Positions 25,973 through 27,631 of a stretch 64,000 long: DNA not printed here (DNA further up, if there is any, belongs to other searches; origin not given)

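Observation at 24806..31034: Six-gene cluster suggesting an amino-alcohol/organosulfonate to D-amino-acid beta-elimination pathway (possible cysteate-type sulfite source)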

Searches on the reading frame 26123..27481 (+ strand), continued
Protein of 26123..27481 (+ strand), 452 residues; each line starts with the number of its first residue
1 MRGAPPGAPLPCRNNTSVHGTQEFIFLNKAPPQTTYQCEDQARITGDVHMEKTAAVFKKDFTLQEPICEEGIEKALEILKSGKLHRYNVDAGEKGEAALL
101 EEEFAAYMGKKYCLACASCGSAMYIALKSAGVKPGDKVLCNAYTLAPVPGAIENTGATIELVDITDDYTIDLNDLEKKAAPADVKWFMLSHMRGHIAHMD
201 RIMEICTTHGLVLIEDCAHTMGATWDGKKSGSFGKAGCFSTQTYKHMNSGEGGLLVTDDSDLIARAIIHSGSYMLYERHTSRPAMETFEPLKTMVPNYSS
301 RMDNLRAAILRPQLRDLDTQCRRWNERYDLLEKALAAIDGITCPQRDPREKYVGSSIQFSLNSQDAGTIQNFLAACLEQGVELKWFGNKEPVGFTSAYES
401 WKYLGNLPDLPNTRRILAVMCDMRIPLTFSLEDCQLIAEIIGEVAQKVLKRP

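Call 29: find_homologous_proteins(query=window:26270-27478:+, max_evalue=1e-60)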
Query window:26270-27478:+ (403 aa): 8000 proteins with E <= 1e-60 among 8000 candidates; the best 120 are listed.
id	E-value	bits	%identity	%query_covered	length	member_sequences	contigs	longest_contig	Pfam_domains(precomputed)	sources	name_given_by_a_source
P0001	3.4e-275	930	100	100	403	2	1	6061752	PF00155.28,PF01041.24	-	-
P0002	6.0e-263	890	94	100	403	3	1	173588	PF01041.24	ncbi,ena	ncbi:DegT/DnrJ/EryC1/StrS family aminotransferase [Desulfocicer niacini]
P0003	2.0e-237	806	87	99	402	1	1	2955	PF00155.28,PF01041.24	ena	-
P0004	5.6e-236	801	86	99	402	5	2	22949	PF01041.24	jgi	-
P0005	1.9e-234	796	85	99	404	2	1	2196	PF00155.28,PF01041.24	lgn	-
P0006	1.3e-225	767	83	98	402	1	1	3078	PF01041.24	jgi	jgi:dTDP-4-amino-4,6-dideoxygalactose transaminase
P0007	8.4e-225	764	83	98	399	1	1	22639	PF01041.24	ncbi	-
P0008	2.2e-224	763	82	98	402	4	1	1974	PF00155.28,PF01041.24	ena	-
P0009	2.7e-224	763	83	100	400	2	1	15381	PF00155.28,PF01041.24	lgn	-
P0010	3.7e-224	762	82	99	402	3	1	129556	PF00155.28,PF01041.24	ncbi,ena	-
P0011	6.7e-224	761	83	98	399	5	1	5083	PF01041.24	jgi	jgi:dTDP-4-amino-4,6-dideoxygalactose transaminase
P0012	1.5e-223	760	82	99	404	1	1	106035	PF00155.28,PF01041.24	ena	-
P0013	2.1e-223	760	82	98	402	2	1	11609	PF00155.28,PF01041.24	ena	-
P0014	7.7e-223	758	82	98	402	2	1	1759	PF00155.28,PF01041.24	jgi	-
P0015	7.9e-223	758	82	98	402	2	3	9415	PF00155.28,PF01041.24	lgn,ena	-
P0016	1.5e-222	757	82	98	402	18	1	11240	PF00155.28,PF01041.24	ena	-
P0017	2.0e-222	757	83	98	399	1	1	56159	PF01041.24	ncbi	-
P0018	2.2e-222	757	82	98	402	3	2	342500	PF01041.24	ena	-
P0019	2.7e-222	756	83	98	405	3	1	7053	PF00155.28,PF01041.24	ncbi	-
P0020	6.3e-222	755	83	98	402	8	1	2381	PF00155.28,PF01041.24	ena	-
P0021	8.8e-222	754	82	98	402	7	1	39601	PF01041.24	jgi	-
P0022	1.2e-221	754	83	98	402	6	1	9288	PF00155.28,PF01041.24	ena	-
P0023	1.6e-221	754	83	98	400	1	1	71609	PF01041.24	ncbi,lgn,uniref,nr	ncbi:dTDP-4-amino-4,6-dideoxygalactose transaminase [Desulfocicer vacuolatum DSM 3385]|uniref:dTDP-4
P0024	1.6e-221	754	82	98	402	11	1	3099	PF01041.24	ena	-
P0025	5.5e-221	752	81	98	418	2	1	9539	PF01041.24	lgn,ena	-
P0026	1.2e-220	751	82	98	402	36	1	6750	PF00155.28,PF01041.24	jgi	jgi:dTDP-4-amino-4,6-dideoxygalactose transaminase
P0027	1.4e-220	751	82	98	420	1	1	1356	PF00155.28,PF01041.24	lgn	-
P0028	3.0e-220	749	82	98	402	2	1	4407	PF01041.24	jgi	-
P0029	3.9e-220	749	81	98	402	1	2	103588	PF01041.24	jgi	jgi:dTDP-4-amino-4,6-dideoxygalactose transaminase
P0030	4.2e-220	749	82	98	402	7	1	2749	PF01041.24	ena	-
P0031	6.2e-220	748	82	98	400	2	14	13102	PF00155.28,PF01041.24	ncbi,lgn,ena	-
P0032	1.1e-219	748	82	98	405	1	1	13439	PF00155.28,PF01041.24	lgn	-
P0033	1.1e-219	748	82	98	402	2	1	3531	PF01041.24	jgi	-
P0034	1.2e-219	747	83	97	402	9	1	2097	PF00155.28,PF01041.24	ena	-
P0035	3.1e-219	746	82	98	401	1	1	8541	PF00155.28,PF01041.24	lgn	-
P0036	6.1e-219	745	81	98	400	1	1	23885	PF00155.28,PF01041.24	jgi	-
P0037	6.8e-219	745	82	98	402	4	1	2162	PF01041.24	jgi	jgi:dTDP-4-amino-4,6-dideoxygalactose transaminase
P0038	2.3e-218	743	82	98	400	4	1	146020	PF00155.28,PF01041.24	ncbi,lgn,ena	-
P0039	4.2e-218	742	81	98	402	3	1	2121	PF01041.24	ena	-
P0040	1.4e-217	741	80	98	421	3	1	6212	PF00155.28,PF01041.24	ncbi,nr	ncbi:MAG: aminotransferase [Desulfobacterium sp. 4572_20]|nr:MAG: aminotransferase [Desulfobacterium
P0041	1.4e-217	741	81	98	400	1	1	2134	PF00155.28,PF01041.24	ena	-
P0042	1.9e-217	740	81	98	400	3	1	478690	PF01041.24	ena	-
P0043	3.1e-217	740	80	99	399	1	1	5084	PF01041.24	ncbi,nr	ncbi:MAG: DegT/DnrJ/EryC1/StrS aminotransferase family protein [Desulfobacteraceae bacterium]|nr:Deg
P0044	3.4e-217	739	81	98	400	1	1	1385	PF00155.28,PF01041.24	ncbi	-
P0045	3.5e-217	739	81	98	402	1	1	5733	PF01041.24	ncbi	-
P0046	2.4e-216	737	81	98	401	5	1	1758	PF01041.24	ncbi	-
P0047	6.4e-216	735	80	98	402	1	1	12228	PF01041.24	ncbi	-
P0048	8.0e-216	735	81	98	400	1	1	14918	PF00155.28,PF01041.24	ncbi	-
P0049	1.1e-215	734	80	99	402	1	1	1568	PF00155.28,PF01041.24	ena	-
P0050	1.2e-215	734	79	98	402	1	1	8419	PF01041.24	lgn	-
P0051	1.2e-215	734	81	98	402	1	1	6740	PF01041.24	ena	-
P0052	1.2e-215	734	80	98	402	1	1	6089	PF00155.28,PF01041.24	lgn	-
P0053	4.7e-215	732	80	98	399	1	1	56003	PF01041.24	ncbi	-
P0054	6.8e-215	732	82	98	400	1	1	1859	PF01041.24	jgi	-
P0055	9.4e-215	731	79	98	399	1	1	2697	PF01041.24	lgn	-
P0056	1.3e-214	731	79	100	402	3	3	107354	PF01041.24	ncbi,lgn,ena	-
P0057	1.4e-214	731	81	98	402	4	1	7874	PF00155.28,PF01041.24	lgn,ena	-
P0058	2.3e-214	730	80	98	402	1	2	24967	PF01041.24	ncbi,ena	-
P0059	2.8e-214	730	80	98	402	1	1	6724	PF01041.24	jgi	-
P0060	4.7e-214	729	79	99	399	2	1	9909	PF00155.28,PF01041.24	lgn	-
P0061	7.7e-214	728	79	99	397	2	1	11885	PF00155.28,PF01041.24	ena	-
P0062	7.9e-214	728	80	98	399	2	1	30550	PF01041.24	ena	-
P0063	1.1e-213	728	80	98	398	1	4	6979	PF00155.28,PF01041.24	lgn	-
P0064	1.8e-213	727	78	99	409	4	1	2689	PF00155.28,PF01041.24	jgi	-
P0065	1.9e-213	727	80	98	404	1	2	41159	PF00155.28,PF01041.24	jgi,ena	jgi:dTDP-4-amino-4,6-dideoxygalactose transaminase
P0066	4.4e-213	726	80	98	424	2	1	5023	PF01041.24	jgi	jgi:dTDP-4-amino-4,6-dideoxygalactose transaminase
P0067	5.0e-213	726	79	98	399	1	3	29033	PF00155.28,PF01041.24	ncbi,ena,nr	ncbi:MAG TPA: aminotransferase [Desulfobacteraceae bacterium]|nr:aminotransferase [Desulfobacteracea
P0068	5.9e-213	725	80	99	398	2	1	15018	PF01041.24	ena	-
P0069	1.0e-212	725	77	98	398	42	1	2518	PF01041.24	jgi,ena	-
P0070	1.3e-212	724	80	98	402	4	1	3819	PF01041.24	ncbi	-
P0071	1.8e-212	724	78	98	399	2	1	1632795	PF01041.24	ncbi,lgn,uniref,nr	ncbi:DegT/DnrJ/EryC1/StrS family aminotransferase [Vibrio algarum]|uniref:Aminotransferase class I/I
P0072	2.2e-212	724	80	98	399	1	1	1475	PF01041.24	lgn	-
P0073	2.3e-212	723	79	98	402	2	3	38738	PF01041.24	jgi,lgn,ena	jgi:dTDP-4-amino-4,6-dideoxygalactose transaminase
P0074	2.5e-212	723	79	98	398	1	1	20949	PF00155.28,PF01041.24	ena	-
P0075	7.1e-212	722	80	98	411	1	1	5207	PF00155.28,PF01041.24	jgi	jgi:dTDP-4-amino-4,6-dideoxygalactose transaminase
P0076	9.7e-212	721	79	98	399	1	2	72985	PF00155.28,PF01041.24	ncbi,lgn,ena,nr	ncbi:MAG: aminotransferase class I/II-fold pyridoxal phosphate-dependent enzyme [Desulfobacterales b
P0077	1.2e-211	721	80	98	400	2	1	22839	PF01041.24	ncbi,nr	ncbi:MAG: aminotransferase class I/II-fold pyridoxal phosphate-dependent enzyme [Desulfobacula sp.]|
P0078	2.6e-211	720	78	99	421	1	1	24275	PF01041.24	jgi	-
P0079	4.5e-211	719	79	98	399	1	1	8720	PF01041.24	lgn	-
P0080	4.7e-211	719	77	98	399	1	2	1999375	PF01041.24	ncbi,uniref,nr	ncbi:DegT/DnrJ/EryC1/StrS family aminotransferase [Vibrio hannami]|uniref:DegT/DnrJ/EryC1/StrS famil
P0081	4.7e-211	719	79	98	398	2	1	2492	PF00155.28,PF01212.28,PF01041.24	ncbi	-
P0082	5.1e-211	719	79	99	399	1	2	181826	PF00155.28,PF01041.24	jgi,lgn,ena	-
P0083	5.5e-211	719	80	98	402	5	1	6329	PF01041.24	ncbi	-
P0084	7.6e-211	718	79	99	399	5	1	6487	PF00155.28,PF01041.24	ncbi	-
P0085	8.6e-211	718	78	98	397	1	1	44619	PF01041.24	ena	-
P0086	1.2e-210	718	80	98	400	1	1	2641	PF01041.24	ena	-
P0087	1.4e-210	718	78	98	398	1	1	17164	PF00155.28,PF01041.24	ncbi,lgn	-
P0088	2.1e-210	717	78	98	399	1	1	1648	PF01041.24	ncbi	-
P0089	3.9e-210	716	79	98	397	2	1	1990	PF01041.24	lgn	-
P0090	5.1e-210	716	78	98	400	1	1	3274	PF00155.28,PF01041.24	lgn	-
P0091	7.1e-210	715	77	98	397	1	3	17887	PF00155.28,PF01041.24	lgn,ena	-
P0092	1.4e-209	714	77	99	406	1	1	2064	PF00464.26,PF00155.28,PF01041.24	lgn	-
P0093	1.9e-209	714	78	98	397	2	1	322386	PF00155.28,PF01041.24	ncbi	-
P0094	2.8e-209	713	80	98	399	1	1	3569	PF00155.28,PF01041.24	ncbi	-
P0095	3.2e-209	713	79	98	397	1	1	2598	PF01041.24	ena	-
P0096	3.5e-209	713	77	98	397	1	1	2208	PF01041.24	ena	-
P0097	6.2e-209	712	78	93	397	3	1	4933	PF01041.24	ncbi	-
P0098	8.4e-209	712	76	99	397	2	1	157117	PF00155.28,PF01041.24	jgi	jgi:dTDP-4-amino-4,6-dideoxygalactose transaminase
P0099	1.2e-208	711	79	98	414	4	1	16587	PF00155.28,PF01041.24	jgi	-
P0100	3.0e-208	710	78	99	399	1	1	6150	PF01041.24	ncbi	-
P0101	3.6e-208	710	79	98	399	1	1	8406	PF00155.28,PF01041.24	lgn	-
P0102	6.9e-208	709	79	98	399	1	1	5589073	PF00155.28,PF01041.24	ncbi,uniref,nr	ncbi:aminotransferase, DegT/DnrJ/EryC1-family protein [Desulforapulum autotrophicum HRM2]|uniref:Ami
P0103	9.4e-208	708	76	99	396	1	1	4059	PF01041.24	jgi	-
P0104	9.5e-208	708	77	99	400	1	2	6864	PF00155.28,PF01041.24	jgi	jgi:dTDP-4-amino-4,6-dideoxygalactose transaminase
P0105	1.1e-207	708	77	98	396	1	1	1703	PF00155.28,PF01041.24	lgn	-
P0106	1.3e-207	708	77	98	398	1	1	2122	PF00155.28,PF01041.24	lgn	-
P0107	1.7e-207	707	76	98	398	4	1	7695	PF01041.24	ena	-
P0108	1.8e-207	707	78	98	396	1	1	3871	PF00155.28,PF01041.24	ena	-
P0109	2.0e-207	707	78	98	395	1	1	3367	PF00464.26,PF00155.28,PF01041.24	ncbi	-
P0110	2.1e-207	707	76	98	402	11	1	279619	PF00155.28,PF01041.24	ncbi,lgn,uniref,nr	ncbi:DegT/DnrJ/EryC1/StrS family aminotransferase [Desulfoluna butyratoxydans]|uniref:Pyridoxal phos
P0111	2.3e-207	707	78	99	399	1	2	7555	PF01041.24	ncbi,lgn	-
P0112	2.6e-207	707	76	99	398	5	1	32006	PF00155.28,PF01041.24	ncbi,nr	ncbi:MAG: aminotransferase class I/II-fold pyridoxal phosphate-dependent enzyme [Desulfofustis sp.]|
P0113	4.7e-207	706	78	98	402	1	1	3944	PF01041.24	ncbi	-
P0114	5.0e-207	706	77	99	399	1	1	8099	PF00155.28,PF01041.24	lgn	-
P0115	1.2e-206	705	76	99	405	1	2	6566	PF00155.28,PF01041.24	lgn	-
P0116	1.4e-206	704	77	98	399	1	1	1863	PF00155.28,PF01041.24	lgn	-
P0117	1.5e-206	704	76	98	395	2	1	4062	PF01041.24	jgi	jgi:dTDP-4-amino-4,6-dideoxygalactose transaminase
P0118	1.9e-206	704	77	98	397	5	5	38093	PF01041.24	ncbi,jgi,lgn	jgi:dTDP-4-amino-4,6-dideoxygalactose transaminase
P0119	2.4e-206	704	77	98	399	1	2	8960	PF00155.28,PF01041.24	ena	-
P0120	2.8e-206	703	76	98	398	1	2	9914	PF00155.28,PF01041.24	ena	-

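Call 36: search_solved_structures(query=window:26270-27478:+, show_alignments=1)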
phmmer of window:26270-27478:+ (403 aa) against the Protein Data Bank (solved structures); distinct sequences matched with E-value up to 0.001: 66 (the best 60 are shown).
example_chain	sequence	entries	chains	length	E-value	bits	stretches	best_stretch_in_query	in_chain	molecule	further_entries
7b0d_A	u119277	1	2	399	5.6e-32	114.7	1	43-293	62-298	Glutamine--scyllo-inositol transaminase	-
2c7t_A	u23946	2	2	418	1.9e-30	109.6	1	40-307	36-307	GLUTAMINE-2-DEOXY-SCYLLO-INOSOSE AMINOTRANSFERASE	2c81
5w71_A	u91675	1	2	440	2.2e-30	109.4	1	40-307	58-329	L-glutamine:2-deoxy-scyllo-inosose aminotransferase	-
3bn1_A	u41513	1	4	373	5.3e-30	108.1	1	51-271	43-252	Perosamine synthetase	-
3dr7_A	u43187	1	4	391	6e-30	108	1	51-271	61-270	Putative perosamine synthetase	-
3dr4_A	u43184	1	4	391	4e-29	105.3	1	51-271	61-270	Putative perosamine synthetase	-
1b9h_A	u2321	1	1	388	4.5e-29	105.1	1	47-298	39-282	PROTEIN (3-AMINO-5-HYDROXYBENZOIC ACID SYNTHASE)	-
1b9i_A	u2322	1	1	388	4.5e-29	105.1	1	47-298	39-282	PROTEIN (3-AMINO-5-HYDROXYBENZOIC ACID SYNTHASE)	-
7n63_A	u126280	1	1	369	1.1e-25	93.9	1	43-395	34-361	Putative aminotransferase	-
5w70_A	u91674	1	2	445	4e-25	92.1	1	29-276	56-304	L-glutamine:2-deoxy-scyllo-inosose aminotransferase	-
7b0m_AAA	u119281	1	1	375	5e-25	91.8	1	51-294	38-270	Sugar aminotransferase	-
9bgp_A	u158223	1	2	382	2.2e-24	89.6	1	16-262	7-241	aminotransferase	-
5k8b_A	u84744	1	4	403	2.6e-24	89.4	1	24-313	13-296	8-amino-3,8-dideoxy-alpha-D-manno-octulosonate transaminase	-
3frk_A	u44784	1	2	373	8.3e-24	87.7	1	49-304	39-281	QdtB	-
9bgr_A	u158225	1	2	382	1.5e-23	86.9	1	16-262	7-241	aminotransferase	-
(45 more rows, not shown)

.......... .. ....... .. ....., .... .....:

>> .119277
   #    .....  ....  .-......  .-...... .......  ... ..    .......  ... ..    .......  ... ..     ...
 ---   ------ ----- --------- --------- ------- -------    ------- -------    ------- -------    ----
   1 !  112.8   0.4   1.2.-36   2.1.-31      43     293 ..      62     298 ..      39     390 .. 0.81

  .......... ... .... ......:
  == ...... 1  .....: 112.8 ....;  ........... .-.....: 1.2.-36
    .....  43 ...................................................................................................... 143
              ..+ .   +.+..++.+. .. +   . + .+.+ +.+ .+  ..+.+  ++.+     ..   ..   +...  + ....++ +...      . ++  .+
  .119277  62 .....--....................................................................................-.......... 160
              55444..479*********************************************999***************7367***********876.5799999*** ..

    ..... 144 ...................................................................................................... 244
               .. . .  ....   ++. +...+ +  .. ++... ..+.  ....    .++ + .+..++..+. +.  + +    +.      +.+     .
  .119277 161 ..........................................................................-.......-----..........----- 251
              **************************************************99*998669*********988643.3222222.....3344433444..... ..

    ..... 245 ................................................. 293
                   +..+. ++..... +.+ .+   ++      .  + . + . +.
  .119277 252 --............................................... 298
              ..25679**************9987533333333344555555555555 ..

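Call 37: find_related_loci(query=L091:8001-9179:+, collection=genome_contigs, flank=8000)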
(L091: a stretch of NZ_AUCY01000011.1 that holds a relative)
Query L091:8001-9179:+ (393 aa) in genome_contigs; peptide patterns used: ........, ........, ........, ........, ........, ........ (x = any residue, [..] = any of these).
101 stretches matched a pattern; 76 encode a relative of the query (tblastn E <= 1e-3); 76 distinct loci.
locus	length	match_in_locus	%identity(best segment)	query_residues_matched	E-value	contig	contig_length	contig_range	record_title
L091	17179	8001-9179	100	1-393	0e+0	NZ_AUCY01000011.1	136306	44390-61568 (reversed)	Desulfovibrio cuneatus DSM 11391 G497DRAFT_scaffold00006.6_C, whole genome shotgun sequence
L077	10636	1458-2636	61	1-393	7e-169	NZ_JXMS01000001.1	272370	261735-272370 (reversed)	Halodesulfovibrio spirochaetisodalis strain JC271 contig1, whole genome shotgun sequence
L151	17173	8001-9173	60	2-392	1e-165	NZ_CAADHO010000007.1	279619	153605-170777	Desulfoluna butyratoxydans isolate Desulfoluna butyratoxydans MSL71, whole genome shotgun sequence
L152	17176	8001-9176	59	2-393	2e-161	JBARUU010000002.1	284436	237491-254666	MAG: Desulforhopalus sp. isolate MFD12129_ilm_asm_bin19 k127_33768, whole genome shotgun sequence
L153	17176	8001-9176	58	2-393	2e-158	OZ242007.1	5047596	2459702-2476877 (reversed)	MAG: Arenicellales bacterium isolate 2a8091be-2230-4377-859d-c70952c9977b genome assembly, chromosome: 1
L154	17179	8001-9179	58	1-393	4e-158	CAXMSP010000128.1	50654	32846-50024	MAG: uncultured Gammaproteobacteria bacterium isolate 10C-St20-MC-01_bin.30.orig genome assembly, contig: k141_1853653,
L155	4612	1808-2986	57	1-393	4e-159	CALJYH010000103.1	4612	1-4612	MAG: uncultured Gammaproteobacteria bacterium isolate N3_Bin_MAXBIN__052_1 genome assembly, contig: c_000003472753, whol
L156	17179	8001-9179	58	1-393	5e-155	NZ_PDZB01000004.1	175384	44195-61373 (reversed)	Sporosarcina sp. P32b contig-150_3, whole genome shotgun sequence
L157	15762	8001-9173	57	2-392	4e-155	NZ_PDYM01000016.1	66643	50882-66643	Sporosarcina sp. P13 contig-150_15, whole genome shotgun sequence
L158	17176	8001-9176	56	2-393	1e-152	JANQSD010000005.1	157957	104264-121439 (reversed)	MAG: Arenicellales bacterium isolate IP29b_bin.88 k99_3474938, whole genome shotgun sequence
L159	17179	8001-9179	55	1-393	5e-152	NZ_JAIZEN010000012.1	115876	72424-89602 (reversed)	Halobacillus sp. A1 NODE_12_length_115876_cov_36.259881, whole genome shotgun sequence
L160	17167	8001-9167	56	1-389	7e-149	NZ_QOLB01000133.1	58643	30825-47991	Candidatus Halocynthiibacter alkanivorans strain Bin25_node5 NODE_272_length_58643_cov_6.77717_ID_806987, whole genome s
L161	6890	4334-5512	56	1-393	4e-148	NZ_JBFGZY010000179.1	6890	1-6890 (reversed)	MAG: Psychromonas sp. isolate Mix_sand06.2021.04.G.6 k141_3609366_length_6890_cov_42.8631, whole genome shotgun sequence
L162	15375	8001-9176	54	2-393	3e-147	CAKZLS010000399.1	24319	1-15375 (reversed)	MAG TPA_asm: uncultured Rhodospirillales bacterium isolate SRR4030105_bin.67_CONCOCT_v1.1_MAG genome assembly, contig: E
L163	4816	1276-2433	57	2-388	4e-149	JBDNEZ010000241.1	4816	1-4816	MAG: Anderseniella sp. isolate concoct.10.ELB k141_544239, whole genome shotgun sequence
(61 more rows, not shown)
